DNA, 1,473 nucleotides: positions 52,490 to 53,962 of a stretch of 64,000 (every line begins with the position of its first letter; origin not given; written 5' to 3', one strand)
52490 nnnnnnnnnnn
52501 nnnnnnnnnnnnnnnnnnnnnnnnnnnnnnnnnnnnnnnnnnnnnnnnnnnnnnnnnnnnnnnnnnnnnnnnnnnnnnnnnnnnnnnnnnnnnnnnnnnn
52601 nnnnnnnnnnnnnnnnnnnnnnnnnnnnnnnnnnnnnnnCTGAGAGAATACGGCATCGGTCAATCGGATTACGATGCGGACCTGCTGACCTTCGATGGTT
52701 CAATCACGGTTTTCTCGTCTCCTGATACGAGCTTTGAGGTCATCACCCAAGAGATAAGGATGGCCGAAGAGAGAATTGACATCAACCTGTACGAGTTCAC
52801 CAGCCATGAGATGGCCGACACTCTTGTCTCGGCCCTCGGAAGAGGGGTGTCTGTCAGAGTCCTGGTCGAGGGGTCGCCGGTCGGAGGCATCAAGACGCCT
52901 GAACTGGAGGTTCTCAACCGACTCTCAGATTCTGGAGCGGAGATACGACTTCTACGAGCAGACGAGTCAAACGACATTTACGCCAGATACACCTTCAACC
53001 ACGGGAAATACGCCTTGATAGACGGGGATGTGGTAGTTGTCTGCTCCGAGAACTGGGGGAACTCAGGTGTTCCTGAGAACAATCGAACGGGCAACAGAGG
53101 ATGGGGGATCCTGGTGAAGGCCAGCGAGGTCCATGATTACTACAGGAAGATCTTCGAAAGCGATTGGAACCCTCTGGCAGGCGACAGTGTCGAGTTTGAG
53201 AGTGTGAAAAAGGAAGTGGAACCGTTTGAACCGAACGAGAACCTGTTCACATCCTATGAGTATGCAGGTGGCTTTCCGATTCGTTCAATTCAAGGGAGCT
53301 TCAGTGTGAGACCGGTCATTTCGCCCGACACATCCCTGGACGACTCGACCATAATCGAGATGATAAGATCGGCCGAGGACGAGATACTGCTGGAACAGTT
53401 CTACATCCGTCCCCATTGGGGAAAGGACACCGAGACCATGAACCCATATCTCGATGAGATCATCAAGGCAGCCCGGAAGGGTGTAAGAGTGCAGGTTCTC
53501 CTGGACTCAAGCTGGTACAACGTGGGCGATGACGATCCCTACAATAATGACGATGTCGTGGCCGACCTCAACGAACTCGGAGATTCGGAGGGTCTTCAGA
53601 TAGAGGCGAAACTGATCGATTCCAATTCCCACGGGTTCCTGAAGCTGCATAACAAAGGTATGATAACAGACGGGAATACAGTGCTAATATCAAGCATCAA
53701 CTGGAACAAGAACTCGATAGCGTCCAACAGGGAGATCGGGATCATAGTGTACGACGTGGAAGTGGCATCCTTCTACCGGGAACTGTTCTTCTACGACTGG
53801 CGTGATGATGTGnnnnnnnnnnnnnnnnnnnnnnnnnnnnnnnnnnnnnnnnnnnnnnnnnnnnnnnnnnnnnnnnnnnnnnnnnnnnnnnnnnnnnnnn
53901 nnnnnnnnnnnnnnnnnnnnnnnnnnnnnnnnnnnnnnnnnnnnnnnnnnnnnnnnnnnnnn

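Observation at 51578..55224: Surface LTD-PLD(HKD)x2-PKD protein translationally adjacent to a Cas4-like nuclease split by a four-helix membrane insertion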

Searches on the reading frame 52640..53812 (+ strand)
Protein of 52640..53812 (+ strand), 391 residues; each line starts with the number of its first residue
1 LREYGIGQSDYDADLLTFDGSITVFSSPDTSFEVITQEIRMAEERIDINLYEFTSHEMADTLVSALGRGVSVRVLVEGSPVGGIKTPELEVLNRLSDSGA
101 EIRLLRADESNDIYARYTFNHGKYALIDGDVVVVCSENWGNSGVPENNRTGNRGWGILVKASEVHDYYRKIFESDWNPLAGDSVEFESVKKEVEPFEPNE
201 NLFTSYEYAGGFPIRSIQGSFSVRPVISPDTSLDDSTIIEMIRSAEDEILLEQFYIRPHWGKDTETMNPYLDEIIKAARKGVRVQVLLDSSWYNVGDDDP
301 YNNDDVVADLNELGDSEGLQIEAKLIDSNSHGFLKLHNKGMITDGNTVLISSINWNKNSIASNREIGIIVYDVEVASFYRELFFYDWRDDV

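Call 85: predict_structure(alignment_id=A5)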
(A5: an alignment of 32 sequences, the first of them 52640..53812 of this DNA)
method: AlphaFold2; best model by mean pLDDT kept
length: 391 residues; sequences in the alignment: 32
mean_pLDDT: 91.7   pTM: 0.92
mean pLDDT of the five models: 91.7, 91.3, 91.0, 90.8, 90.6
residues with pLDDT >= 90: 285; 70-90: 82; 50-70: 24; < 50: 0
segments of 3 or more residues with pLDDT < 50: none
pLDDT, mean of each block of 10 residues (from residue 1): 70 95 96 98 98 96 98 92 88 98 91 87 97 96 88 96 98 95 93 83 66 95 96 94 98 89 82 97 97 66 91 97 93 91 98 90 94 98 92 75
secondary structure, 60 per line:
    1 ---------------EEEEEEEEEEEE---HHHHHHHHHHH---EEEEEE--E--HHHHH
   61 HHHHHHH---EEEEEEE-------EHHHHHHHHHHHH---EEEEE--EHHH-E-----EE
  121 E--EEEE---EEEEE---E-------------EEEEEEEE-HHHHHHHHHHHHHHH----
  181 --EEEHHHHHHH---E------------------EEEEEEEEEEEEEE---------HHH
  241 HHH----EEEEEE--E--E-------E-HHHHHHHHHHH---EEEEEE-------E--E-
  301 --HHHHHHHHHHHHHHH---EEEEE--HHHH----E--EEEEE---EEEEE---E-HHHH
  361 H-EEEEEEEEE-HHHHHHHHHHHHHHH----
elements in order: E16-27 H31-41 E45-50 H56-67 E71-77 H86-97 E101-105 E119-121 E124-127 E131-135 E153-160 H162-176 E183-185 H186-192 E215-228 H238-243 E248-253 H269-279 E283-288 H303-317 E321-325 H328-331 E339-343 E347-351 H357-361 E363-371 H373-387

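Call 88: fold_search(model_id=the predicted structure, library=pdb)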
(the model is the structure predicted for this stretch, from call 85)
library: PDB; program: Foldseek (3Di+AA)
matches with E <= 10: 1062; with E <= 0.001: 132
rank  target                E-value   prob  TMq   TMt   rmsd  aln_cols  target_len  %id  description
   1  7e0m_A                9.4e-23  1.00  0.66  0.67   9.9       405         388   21  Crystal structure of phospholipase D (released 2021-12-22)
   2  7e0m_B                2.9e-22  1.00  0.65  0.66  10.1       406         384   21  Crystal structure of phospholipase D (released 2021-12-22)
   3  9vbj_A                4.9e-21  1.00  0.66  0.62  10.1       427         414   18  Cryo-EM structure of human PLD4 apo form (released 2025-12-24)
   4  8v08_A                7.1e-21  1.00  0.68  0.68   9.7       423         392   16  Crystal structure of human PLD4 co-crystallized with 5'Pi-ssDNA (released 2024-03-13)
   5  9vbg_A                7.6e-21  1.00  0.68  0.63   9.5       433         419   17  Cryo-EM structure of human PLD3 apo form (released 2025-12-24)
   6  9fhk_B                2.6e-20  1.00  0.66  0.74   8.2       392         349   16  Structure of the F13 protein of Vaccinia virus (P21 crystal form) (released 2025-03-12)
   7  8q1x_A                2.9e-20  1.00  0.66  0.62  10.0       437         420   16  Structural analysis of PLD3 reveals insights into the mechanism of lysosomal 5' exonuclease-mediated nucleic acid degr (released 2023-12-06)
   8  8v07_B                3.3e-20  1.00  0.68  0.66   9.9       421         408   18  Crystal structure of mouse PLD3 co-crystallized with 5'Pi-ssDNA for 30 days (released 2024-03-13)
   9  9qqv                  3.5e-20  1.00  0.64  0.70   9.2       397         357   15  Structure of the F13 protein of Vaccinia virus in complex with G243-1720 (released 2025-12-24)
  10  9fhk_A                3.8e-20  1.00  0.67  0.74   7.8       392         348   16  Structure of the F13 protein of Vaccinia virus (P21 crystal form) (released 2025-03-12)
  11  8v5t_A                4.3e-20  1.00  0.67  0.63   9.9       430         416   16  Crystal structure of Alzheimers disease phospholipase D3 (released 2024-10-09)
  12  8v06_C                5.5e-20  1.00  0.66  0.63  10.1       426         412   18  Crystal structure of mouse PLD3 co-crystallized with 5'Pi-ssDNA for 9 days (released 2024-03-13)
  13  9fiz                  5.8e-20  1.00  0.65  0.69   9.1       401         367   17  Structure of the F13 protein (mutant A295E) of Vaccinia virus (released 2025-03-12)
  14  8v07_D                7.4e-20  1.00  0.68  0.66   9.3       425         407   18  Crystal structure of mouse PLD3 co-crystallized with 5'Pi-ssDNA for 30 days (released 2024-03-13)
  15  8v08_B                7.9e-20  1.00  0.68  0.68   9.7       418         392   16  Crystal structure of human PLD4 co-crystallized with 5'Pi-ssDNA (released 2024-03-13)
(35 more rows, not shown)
